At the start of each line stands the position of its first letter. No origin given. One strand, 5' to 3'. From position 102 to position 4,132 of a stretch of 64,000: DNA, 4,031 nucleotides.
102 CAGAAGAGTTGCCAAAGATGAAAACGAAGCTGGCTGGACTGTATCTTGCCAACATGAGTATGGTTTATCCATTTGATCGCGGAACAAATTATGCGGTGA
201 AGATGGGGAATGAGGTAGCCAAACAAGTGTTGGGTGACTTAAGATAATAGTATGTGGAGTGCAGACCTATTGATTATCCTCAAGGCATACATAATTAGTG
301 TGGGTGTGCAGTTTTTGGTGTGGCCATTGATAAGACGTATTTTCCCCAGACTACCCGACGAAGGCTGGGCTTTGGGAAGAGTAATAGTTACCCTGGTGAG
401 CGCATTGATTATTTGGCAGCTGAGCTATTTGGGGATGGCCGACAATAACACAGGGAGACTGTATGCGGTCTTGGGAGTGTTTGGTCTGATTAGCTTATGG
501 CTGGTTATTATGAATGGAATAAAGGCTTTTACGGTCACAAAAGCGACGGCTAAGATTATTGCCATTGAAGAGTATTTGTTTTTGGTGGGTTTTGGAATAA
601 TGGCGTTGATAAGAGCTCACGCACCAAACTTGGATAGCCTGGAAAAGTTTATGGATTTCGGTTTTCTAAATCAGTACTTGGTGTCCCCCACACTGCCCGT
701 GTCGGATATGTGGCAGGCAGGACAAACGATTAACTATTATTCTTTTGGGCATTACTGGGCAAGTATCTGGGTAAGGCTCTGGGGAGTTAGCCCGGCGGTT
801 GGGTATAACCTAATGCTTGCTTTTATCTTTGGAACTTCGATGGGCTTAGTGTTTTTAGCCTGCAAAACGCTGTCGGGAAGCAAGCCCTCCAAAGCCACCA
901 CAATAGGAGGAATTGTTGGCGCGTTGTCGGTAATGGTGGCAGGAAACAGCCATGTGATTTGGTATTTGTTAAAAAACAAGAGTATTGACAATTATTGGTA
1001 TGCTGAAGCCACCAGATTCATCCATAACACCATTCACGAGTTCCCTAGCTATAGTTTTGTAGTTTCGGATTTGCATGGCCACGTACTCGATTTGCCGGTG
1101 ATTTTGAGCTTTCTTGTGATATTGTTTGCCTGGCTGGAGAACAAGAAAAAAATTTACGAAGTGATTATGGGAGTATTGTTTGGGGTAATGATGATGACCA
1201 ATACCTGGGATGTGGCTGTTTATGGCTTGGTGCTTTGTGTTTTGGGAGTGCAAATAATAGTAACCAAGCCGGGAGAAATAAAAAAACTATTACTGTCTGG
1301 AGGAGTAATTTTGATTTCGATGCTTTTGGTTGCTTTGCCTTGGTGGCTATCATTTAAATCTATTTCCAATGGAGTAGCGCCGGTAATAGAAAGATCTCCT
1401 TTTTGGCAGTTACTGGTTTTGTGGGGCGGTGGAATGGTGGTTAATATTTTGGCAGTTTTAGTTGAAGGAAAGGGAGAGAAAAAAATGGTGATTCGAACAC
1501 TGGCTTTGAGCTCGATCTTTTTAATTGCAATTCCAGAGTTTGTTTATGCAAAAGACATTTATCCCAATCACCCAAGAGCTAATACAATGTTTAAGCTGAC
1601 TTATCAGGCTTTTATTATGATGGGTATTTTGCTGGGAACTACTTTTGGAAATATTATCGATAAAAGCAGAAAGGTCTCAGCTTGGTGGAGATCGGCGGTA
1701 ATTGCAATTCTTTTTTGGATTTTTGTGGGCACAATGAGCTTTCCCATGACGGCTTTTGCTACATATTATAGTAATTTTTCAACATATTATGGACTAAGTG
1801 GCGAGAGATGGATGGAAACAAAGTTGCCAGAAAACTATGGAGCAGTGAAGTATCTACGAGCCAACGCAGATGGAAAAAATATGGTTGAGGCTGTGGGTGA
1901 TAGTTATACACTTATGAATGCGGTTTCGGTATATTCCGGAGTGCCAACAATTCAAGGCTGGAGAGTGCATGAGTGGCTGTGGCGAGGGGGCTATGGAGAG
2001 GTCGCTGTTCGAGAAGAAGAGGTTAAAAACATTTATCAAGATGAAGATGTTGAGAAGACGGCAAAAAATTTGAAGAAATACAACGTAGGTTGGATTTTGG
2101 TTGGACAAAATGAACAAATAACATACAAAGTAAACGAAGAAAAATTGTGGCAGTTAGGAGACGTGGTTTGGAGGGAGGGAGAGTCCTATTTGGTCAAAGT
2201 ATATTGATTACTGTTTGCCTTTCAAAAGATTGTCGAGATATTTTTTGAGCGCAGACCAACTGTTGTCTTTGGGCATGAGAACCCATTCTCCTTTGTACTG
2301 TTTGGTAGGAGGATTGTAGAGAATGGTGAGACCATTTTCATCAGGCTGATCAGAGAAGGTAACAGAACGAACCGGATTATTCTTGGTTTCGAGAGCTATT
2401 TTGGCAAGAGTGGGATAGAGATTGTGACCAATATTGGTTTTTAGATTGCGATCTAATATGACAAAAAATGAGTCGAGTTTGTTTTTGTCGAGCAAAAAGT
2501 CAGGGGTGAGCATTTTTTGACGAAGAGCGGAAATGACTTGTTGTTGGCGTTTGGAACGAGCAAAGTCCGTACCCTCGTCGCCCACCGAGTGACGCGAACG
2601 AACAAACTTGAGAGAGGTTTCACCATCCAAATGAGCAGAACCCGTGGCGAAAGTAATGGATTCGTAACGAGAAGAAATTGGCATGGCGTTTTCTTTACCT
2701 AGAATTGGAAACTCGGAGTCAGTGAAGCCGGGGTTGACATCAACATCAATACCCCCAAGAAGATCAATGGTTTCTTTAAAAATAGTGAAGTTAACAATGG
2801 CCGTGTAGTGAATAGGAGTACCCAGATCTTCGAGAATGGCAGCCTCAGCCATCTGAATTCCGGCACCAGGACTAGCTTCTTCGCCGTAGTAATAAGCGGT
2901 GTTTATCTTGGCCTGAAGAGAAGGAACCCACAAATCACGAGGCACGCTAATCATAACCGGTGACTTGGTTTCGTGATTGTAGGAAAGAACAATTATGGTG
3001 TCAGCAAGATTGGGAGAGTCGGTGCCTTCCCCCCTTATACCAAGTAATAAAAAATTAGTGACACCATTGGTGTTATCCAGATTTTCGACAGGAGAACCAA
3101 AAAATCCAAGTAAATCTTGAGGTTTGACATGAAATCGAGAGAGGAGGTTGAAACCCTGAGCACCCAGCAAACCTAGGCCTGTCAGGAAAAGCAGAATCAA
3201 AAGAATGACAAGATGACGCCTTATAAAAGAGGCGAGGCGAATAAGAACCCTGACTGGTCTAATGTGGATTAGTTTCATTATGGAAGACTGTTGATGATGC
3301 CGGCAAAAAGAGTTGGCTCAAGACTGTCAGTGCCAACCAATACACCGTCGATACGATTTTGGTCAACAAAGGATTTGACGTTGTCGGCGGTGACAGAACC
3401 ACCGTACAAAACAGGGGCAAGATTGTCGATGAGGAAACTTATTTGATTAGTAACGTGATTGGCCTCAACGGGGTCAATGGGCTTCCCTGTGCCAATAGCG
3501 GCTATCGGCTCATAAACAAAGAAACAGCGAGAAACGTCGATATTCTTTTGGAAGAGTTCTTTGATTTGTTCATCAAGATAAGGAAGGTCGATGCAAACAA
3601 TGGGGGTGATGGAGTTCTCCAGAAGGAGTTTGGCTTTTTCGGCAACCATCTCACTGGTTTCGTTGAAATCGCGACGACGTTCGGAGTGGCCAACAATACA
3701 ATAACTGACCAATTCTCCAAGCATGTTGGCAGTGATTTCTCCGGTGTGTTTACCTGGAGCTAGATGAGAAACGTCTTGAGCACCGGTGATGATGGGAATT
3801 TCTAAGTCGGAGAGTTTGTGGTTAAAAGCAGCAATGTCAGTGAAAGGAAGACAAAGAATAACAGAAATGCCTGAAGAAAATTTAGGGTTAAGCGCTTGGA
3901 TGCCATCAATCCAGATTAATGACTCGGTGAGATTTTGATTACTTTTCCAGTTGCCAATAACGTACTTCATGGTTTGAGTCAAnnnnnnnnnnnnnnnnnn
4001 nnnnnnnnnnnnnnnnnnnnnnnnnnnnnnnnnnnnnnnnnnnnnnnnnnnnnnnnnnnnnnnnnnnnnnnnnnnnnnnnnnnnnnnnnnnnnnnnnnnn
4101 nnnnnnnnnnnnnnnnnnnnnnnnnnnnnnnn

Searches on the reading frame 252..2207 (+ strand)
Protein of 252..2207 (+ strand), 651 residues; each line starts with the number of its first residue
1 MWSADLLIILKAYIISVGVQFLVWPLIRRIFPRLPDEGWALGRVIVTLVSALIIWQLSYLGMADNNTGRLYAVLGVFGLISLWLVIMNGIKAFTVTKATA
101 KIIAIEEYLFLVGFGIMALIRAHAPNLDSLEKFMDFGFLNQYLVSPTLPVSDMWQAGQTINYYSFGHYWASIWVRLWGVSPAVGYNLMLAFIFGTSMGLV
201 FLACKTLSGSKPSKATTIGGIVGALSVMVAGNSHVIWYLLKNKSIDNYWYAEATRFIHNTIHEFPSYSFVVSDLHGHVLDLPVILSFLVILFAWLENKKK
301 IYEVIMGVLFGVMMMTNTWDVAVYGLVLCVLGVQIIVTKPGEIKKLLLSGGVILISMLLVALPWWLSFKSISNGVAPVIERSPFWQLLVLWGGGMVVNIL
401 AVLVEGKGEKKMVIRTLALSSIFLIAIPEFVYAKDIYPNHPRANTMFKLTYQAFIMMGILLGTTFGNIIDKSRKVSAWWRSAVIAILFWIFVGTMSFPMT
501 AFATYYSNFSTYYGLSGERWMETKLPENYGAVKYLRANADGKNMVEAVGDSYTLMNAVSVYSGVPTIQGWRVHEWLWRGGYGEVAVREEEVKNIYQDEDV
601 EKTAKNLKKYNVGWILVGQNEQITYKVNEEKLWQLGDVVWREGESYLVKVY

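Call 9: search_protein_families(library=pfam, proteins=[window:252-2207:+], max_evalue=0.001)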
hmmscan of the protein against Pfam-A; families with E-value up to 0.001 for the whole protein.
window:252-2207:+ (651 aa): 1 family
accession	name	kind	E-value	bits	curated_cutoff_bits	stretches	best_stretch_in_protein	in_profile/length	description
PF10060.15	DUF2298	-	1.6e-84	285.1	27.8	2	50-404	2-385/488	Uncharacterized membrane protein (DUF2298)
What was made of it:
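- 252..2207 (+): DUF2298 membrane protein with a GT-C glycosyltransferase fold. It is a candidate extracytoplasmic user of the lipid-linked donor in this genome, which lacks the in-cluster GT-C genes of its relatives. Pfam PF10060 at 285 bits (call 9).
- Checked: The LCP gene (2208-3278, minus strand) and DUF2298 gene (252-2207) are confirmed (call 9).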

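Call 58: search_solved_structures(query=window:252-2207:+, max_evalue=1)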
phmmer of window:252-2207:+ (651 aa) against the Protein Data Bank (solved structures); distinct sequences matched with E-value up to 1: 0.
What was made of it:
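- On GT-C glycosyltransferases: There is no sequence-level PDB hit (call 58).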

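Call 59: find_homologous_proteins(query=window:252-2207:+, max_evalue=0.00001)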
Query window:252-2207:+ (651 aa): 5198 proteins with E <= 0.00001 among 8000 candidates; the best 120 are listed.
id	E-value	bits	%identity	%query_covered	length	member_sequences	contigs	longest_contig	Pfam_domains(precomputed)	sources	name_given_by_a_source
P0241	0.0e+0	1463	100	100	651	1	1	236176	PF10060.16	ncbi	-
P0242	0.0e+0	1448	100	99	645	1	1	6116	PF10060.16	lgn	-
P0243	0.0e+0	1418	96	100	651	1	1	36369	PF10060.16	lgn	-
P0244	0.0e+0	1393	93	100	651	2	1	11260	PF10060.16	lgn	-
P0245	0.0e+0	1178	77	100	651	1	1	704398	PF10060.16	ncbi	ncbi:MAG: DUF2298 domain-containing protein [Microgenomates group bacterium]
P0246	0.0e+0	1168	76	99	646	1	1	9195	PF10060.16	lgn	-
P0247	0.0e+0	1164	76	100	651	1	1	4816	PF10060.16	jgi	-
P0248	0.0e+0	1157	75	100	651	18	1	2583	PF10060.16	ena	-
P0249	0.0e+0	1156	76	100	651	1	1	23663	PF10060.16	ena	-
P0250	0.0e+0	1153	75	100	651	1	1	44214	PF10060.16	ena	-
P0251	0.0e+0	1152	76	100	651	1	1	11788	PF10060.16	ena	-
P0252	0.0e+0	1151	76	99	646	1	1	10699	PF10060.16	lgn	-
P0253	0.0e+0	1139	74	98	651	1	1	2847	PF10060.16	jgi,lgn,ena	-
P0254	0.0e+0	1138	74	100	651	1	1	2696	PF10060.16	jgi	jgi:uncharacterized membrane protein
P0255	0.0e+0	1136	74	100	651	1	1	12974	PF10060.16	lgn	-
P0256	0.0e+0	1133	74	100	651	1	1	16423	PF10060.16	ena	-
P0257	0.0e+0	1131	74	100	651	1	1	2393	PF10060.16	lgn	-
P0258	0.0e+0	1127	74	100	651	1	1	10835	PF10060.16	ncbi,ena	-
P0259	0.0e+0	1123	73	100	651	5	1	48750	PF10060.16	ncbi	-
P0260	0.0e+0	1121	75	99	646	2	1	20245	PF10060.16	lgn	-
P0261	0.0e+0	1116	72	100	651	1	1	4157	PF10060.16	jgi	-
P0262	0.0e+0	1116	74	100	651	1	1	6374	PF10060.16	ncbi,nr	ncbi:hypothetical protein D4S03_08925 [bacterium]|nr:MAG: hypothetical protein D4S03_08925 [bacteriu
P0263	0.0e+0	1101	72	100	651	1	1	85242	PF10060.16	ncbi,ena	-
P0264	0.0e+0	1101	72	100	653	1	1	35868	PF10060.16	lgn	-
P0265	0.0e+0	1101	72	100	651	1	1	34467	PF10060.16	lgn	-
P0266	0.0e+0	1100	74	100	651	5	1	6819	PF10060.16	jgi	jgi:uncharacterized membrane protein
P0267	0.0e+0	1099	72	99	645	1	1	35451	PF10060.16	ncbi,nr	ncbi:MAG TPA: DUF2298 domain-containing protein [Spirochaetia bacterium]|nr:DUF2298 domain-containin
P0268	0.0e+0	1097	72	100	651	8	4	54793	PF10060.16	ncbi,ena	-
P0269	0.0e+0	1091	70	100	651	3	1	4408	PF10060.16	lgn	-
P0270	0.0e+0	1088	71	100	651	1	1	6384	PF10060.16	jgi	-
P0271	0.0e+0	1081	70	100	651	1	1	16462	PF10060.16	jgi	-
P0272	0.0e+0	1077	70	100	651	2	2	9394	PF10060.16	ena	-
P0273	0.0e+0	1065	70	99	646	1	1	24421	PF10060.16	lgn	-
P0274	0.0e+0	1061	70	100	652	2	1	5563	PF10060.16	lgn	-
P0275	0.0e+0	1043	67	100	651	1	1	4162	PF10060.16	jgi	jgi:uncharacterized membrane protein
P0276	0.0e+0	1027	66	99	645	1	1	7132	PF10060.16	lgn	-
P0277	9.5e-294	994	65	100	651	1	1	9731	PF10060.16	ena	-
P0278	1.7e-293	993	65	100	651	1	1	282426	PF10060.16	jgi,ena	-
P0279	8.7e-292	988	65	100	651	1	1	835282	PF10060.16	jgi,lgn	jgi:uncharacterized membrane protein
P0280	7.8e-291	984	63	100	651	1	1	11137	PF10060.16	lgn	-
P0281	3.2e-289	979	62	99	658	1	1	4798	PF10060.16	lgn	-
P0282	1.3e-287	974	63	100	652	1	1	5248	PF10060.16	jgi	jgi:uncharacterized membrane protein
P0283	1.8e-284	963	71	89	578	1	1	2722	PF10060.16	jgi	-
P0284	3.8e-284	962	63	100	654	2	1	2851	PF10060.16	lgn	-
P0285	1.4e-281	954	62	100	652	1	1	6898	PF10060.16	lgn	-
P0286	1.5e-281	954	62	100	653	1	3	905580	PF10060.16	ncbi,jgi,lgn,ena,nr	ncbi:MAG TPA: DUF2298 domain-containing protein [Candidatus Woesebacteria bacterium]|nr:DUF2298 doma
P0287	4.5e-277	939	62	99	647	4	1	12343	PF10060.16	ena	-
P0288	1.9e-260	884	57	100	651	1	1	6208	PF10060.16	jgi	jgi:uncharacterized membrane protein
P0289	2.9e-254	864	56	100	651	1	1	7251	PF10060.16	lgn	-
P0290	2.0e-247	841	57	100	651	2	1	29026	PF10060.16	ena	-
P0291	3.5e-246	837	56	100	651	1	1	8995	PF10060.16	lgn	-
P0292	7.7e-246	836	56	100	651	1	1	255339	PF10060.16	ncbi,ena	-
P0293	1.1e-245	835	55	99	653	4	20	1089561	PF10060.16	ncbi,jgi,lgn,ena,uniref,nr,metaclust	ncbi:hypothetical protein A3K29_01370 [Candidatus Collierbacteria bacterium RIFOXYB2_FULL_46_14]|uni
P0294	2.1e-244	831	55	99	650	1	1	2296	PF10060.16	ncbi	-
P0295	2.3e-244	831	56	99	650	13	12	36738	PF10060.16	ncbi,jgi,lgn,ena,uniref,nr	ncbi:MAG: hypothetical protein ACD_61C00017G0001 [uncultured bacterium]|uniref:YYY membrane protein 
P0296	4.5e-244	830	59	94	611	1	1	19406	PF10060.16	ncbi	-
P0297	3.7e-243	827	55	99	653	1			PF10060.16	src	-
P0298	5.1e-243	826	56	99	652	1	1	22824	PF10060.16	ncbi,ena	-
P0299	7.4e-241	819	54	99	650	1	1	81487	PF10060.16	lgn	-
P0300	3.4e-240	817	57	97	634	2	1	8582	PF10060.16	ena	-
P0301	1.8e-239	815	58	92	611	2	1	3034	PF10060.16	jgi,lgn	-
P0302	5.4e-239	813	55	100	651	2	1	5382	PF10060.16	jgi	-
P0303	3.5e-238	810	56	99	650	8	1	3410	PF10060.16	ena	-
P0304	4.1e-236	804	54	100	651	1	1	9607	PF10060.16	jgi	-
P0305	1.1e-235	802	55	100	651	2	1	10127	PF10060.16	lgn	-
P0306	3.4e-235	801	53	100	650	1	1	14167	PF10060.16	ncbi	-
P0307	2.8e-234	798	54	100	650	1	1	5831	PF10060.16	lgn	-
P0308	1.2e-233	795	56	100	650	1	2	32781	PF10060.16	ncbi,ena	-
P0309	1.2e-231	789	54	99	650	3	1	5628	PF10060.16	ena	-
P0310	2.4e-231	788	54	100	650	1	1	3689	PF10060.16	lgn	-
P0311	2.5e-231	788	53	100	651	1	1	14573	PF10060.16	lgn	-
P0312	1.7e-230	785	54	100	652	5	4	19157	PF10060.16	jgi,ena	-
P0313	3.1e-230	784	54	99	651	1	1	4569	PF10060.16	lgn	-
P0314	3.0e-229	781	53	99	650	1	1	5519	PF10060.16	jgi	jgi:uncharacterized membrane protein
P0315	5.8e-227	773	54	100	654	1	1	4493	PF10060.16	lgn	-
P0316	1.4e-226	772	54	99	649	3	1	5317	PF10060.16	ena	-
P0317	2.8e-226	771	52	100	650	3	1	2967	PF10060.16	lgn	-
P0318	2.3e-225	768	52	99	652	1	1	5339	PF10060.16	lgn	-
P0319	3.9e-225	767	54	100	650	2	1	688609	PF10060.16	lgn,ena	-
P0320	1.8e-224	765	53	100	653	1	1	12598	PF10060.16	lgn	-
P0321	5.8e-224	763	53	99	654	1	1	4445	PF10060.16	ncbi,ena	-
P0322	2.6e-221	755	52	100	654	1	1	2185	PF10060.16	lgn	-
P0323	2.7e-221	755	52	100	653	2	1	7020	PF10060.16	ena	-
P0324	5.0e-221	754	53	99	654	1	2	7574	PF10060.16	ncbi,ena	-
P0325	1.5e-219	749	56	92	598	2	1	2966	PF10060.16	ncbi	ncbi:MAG: hypothetical protein ACD_61C00018G0001, partial [uncultured bacterium]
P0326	3.8e-217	741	52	99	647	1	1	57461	PF10060.16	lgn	-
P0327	8.1e-217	740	52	99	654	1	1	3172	PF10060.16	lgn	-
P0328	2.5e-215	735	52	99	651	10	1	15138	PF10060.16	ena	-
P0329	2.9e-215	735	51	99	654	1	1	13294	PF10060.16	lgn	-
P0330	3.9e-215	734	52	99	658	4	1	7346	PF10060.16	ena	-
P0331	2.3e-214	732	49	99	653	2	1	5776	PF10060.16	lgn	-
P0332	1.6e-213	729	52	99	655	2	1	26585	PF10060.16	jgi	jgi:uncharacterized membrane protein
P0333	7.3e-211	720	52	99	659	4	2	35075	PF10060.16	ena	-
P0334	3.1e-210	718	49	99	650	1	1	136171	PF10060.16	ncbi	-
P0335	3.4e-210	718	50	99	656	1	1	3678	PF10060.16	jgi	-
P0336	1.7e-208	712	50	98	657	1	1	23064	PF10060.16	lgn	-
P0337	3.6e-208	711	51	99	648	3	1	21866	PF10060.16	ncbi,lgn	-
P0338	2.5e-207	708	54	90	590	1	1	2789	PF10060.16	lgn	-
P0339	9.3e-207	707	50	100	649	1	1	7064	PF10060.16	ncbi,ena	-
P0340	1.8e-205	702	50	99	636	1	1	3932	PF10060.16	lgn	-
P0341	9.8e-205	700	50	99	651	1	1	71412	PF10060.16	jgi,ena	-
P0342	7.3e-204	697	48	100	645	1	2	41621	PF10060.16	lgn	-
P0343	7.4e-204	697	51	100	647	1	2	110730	PF10060.16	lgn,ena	-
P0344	2.4e-201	689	49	99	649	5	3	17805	PF10060.16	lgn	-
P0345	2.7e-199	682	49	100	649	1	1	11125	PF10060.16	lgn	-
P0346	7.7e-194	664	48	99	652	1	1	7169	PF10060.16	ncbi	-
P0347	4.1e-193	661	47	100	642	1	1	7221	PF10060.16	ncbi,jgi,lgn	-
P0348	5.0e-192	658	50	99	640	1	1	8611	PF10060.16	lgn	-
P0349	4.8e-191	655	48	100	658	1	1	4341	PF10060.16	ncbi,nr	ncbi:hypothetical protein HY333_01980 [Candidatus Collierbacteria bacterium]|nr:hypothetical protein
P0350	6.0e-191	654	48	99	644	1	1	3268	PF10060.16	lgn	-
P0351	6.5e-190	651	47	99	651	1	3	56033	PF10060.16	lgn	-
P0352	1.8e-189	649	47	100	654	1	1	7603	PF10060.16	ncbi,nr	ncbi:MAG TPA: DUF2298 domain-containing protein [Patescibacteria group bacterium]|nr:DUF2298 domain-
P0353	7.0e-189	648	47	99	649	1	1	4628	PF10060.16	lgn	-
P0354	7.8e-189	647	47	100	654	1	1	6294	PF10060.16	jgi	-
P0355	1.4e-188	647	46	98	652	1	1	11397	PF10060.16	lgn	-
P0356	2.1e-188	646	47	100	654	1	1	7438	PF10060.16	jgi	-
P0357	3.1e-188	645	47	100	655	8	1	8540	PF10060.16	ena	-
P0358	6.6e-188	644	47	99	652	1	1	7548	PF10060.16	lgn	-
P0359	6.9e-188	644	47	99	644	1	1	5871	PF10060.16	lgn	-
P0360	7.1e-188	644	47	100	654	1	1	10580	PF10060.16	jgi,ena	-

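Call 71: predict_structure(alignment_id=A4)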
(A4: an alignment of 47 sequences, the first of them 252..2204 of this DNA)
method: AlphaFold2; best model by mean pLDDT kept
length: 651 residues; sequences in the alignment: 47
mean_pLDDT: 89.7   pTM: 0.91
mean pLDDT of the five models: 89.7, 89.5, 88.7, 87.4, 86.8
residues with pLDDT >= 90: 441; 70-90: 174; 50-70: 32; < 50: 4
segments of 3 or more residues with pLDDT < 50: 273-276
pLDDT, mean of each block of 10 residues (from residue 1): 90 96 94 94 95 89 88 96 93 90 96 95 88 88 87 86 86 96 94 96 88 84 95 92 86 80 81 60 96 94 97 88 95 94 93 95 79 78 88 97 90 97 91 70 70 96 94 89 97 91 89 93 93 94 90 82 90 67 82 94 94 95 94 96 96 92
secondary structure, 60 per line:
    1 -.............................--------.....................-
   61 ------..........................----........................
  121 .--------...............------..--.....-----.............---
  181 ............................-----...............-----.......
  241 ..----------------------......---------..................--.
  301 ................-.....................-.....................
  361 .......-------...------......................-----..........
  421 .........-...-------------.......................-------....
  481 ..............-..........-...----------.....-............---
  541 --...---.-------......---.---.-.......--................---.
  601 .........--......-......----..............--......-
elements in order: H2-30 H39-59 H67-92 H97-121 H130-144 E155-159 H165-177 H181-208 H214-228 H234-242 H265-270 H280-297 H300-316 H318-338 H340-367 E375-377 H384-405 H411-429 E431-433 H447-469 H477-494 H496-505 H520-524 H526-537 E543-545 H557-562 H572-578 H581-596 H600-609 E612-617 H619-624 H629-635 E636-642 E645-650
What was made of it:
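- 252..2207 (+): The AF2 model has pLDDT 89.7 (call 71).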

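Call 73: fold_search(model_id=the predicted structure, library=pdb)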
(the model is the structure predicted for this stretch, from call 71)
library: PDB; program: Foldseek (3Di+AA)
matches with E <= 10: 292; with E <= 0.001: 17
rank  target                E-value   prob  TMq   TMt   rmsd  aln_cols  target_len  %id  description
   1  7zlg_A                3.2e-07  1.00  0.40  0.39  10.2       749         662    8  Cryo-EM structure of C-mannosyltransferase CeDPY19, in complex with acceptor peptide and bound to CMT2-Fab and anti-Fa (released 2023-01-11)
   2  6ezn_F                7.7e-07  1.00  0.42  0.43  10.3       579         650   11  Cryo-EM structure of the yeast oligosaccharyltransferase (OST) complex (released 2018-01-17)
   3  7zli_A                9.5e-07  1.00  0.42  0.42  11.0       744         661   10  Cryo-EM structure of C-mannosyltransferase CeDPY19, in complex with Dol25-P-Man and bound to CMT2-Fab and anti-Fab nan (released 2023-01-11)
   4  8agb_A                4.1e-06  1.00  0.42  0.42  10.9       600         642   12  Structure of yeast oligosaccharylransferase complex with lipid-linked oligosaccharide bound (released 2022-12-07)
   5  7zlh_A                4.2e-06  1.00  0.40  0.40  10.2       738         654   10  Cryo-EM structure of C-mannosyltransferase CeDPY19, in apo state, bound to CMT2-Fab and anti-Fab nanobody (released 2023-01-11)
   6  8if8_C                4.4e-06  1.00  0.46  0.49  15.2       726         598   13  Arabinosyltransferase AftA (released 2023-05-31)
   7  7oci_F                5.4e-06  1.00  0.42  0.42   9.8       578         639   10  Cryo-EM structure of yeast Ost6p containing oligosaccharyltransferase complex (released 2022-02-16)
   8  6gxc_A                5.9e-06  1.00  0.39  0.36  11.1       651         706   11  Bacterial oligosaccharyltransferase PglB in complex with an inhibitory peptide and a reactive lipid-linked oligosaccha (released 2018-11-14)
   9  5ogl_A                1.5e-05  1.00  0.38  0.35   9.4       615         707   12  Structure of bacterial oligosaccharyltransferase PglB in complex with an acceptor peptide and an lipid-linked oligosac (released 2017-10-25)
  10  6c26_A                3.0e-05  1.00  0.42  0.42  10.8       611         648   11  The Cryo-EM structure of a eukaryotic oligosaccharyl transferase complex (released 2018-01-31)
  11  8agc_A                3.2e-05  1.00  0.43  0.40   8.3       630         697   10  Structure of yeast oligosaccharylransferase complex with lipid-linked oligosaccharide and non-acceptor peptide bound (released 2022-12-07)
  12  8pn9_A                4.7e-05  1.00  0.39  0.39  10.7       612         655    9  Structure of human oligosaccharyltransferase OST-A complex bound to NGI-1 (released 2024-05-08)
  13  8if8_B                7.1e-05  1.00  0.45  0.47  16.2       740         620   13  Arabinosyltransferase AftA (released 2023-05-31)
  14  6s7o_A                7.8e-05  1.00  0.43  0.43  10.5       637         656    9  Cryo-EM structure of human oligosaccharyltransferase complex OST-A (released 2019-12-18)
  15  6ftg_5                1.1e-04  1.00  0.42  0.43  11.0       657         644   10  Subtomogram average of OST-containing ribosome-translocon complexes from canine rough microsomal membranes (released 2018-03-21)
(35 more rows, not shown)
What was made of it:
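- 252..2207 (+): All 17 Foldseek PDB hits with E<=1e-3 are GT-C enzymes: DPY19, STT3/PglB and AftA 8if8, with TM up to 0.46-0.49 (call 73).
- On GT-C glycosyltransferases: All 17 significant Foldseek PDB hits are GT-C enzymes (call 73).
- DUF2298 has a GT-C fold (call 73), and an LCP gene is present (call 9). The DUF2298 model matches arabinosyltransferase AftA among other GT-Cs (call 73). DPY19 and STT3 match the DUF2298 model as well as AftA does (call 73).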

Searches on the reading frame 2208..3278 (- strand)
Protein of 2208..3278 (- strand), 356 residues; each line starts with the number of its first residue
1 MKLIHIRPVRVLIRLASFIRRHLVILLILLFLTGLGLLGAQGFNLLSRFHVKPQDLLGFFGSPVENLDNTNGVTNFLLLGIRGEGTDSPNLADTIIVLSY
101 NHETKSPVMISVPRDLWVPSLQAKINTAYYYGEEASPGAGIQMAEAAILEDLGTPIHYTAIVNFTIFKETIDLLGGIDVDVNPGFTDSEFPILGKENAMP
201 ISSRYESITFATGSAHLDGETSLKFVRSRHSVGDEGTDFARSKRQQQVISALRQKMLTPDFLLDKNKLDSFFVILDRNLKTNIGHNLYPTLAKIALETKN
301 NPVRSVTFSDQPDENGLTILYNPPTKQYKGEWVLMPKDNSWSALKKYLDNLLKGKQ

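Call 9: search_protein_families(library=pfam, proteins=[window:2208-3278:-], max_evalue=0.001)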
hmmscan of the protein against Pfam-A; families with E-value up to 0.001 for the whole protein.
window:2208-3278:- (356 aa): 1 family
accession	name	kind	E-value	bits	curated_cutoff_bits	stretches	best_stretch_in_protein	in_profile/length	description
PF03816.19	LytR_cpsA_psr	-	1.1e-31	110.5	24.6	1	92-257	2-149/150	LytR_cpsA_psr family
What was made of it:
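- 2208..3278 (-): LytR-CpsA-Psr (LCP) family protein, a candidate ligase attaching a lipid-PP-linked glycopolymer to peptidoglycan. It is convergent with and abuts the DUF2298 gene. Pfam PF03816 at 110.5 bits (call 9).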

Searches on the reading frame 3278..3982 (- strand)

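Call 9: search_protein_families(library=pfam, proteins=[window:3278-3982:-], max_evalue=0.001)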
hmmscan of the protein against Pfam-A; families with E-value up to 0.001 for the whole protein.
window:3278-3982:- (234 aa): 1 family
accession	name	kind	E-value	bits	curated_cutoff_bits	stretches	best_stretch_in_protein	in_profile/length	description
PF00121.24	TIM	-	3.1e-53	181.3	20.1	1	7-232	2-244/245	Triosephosphate isomerase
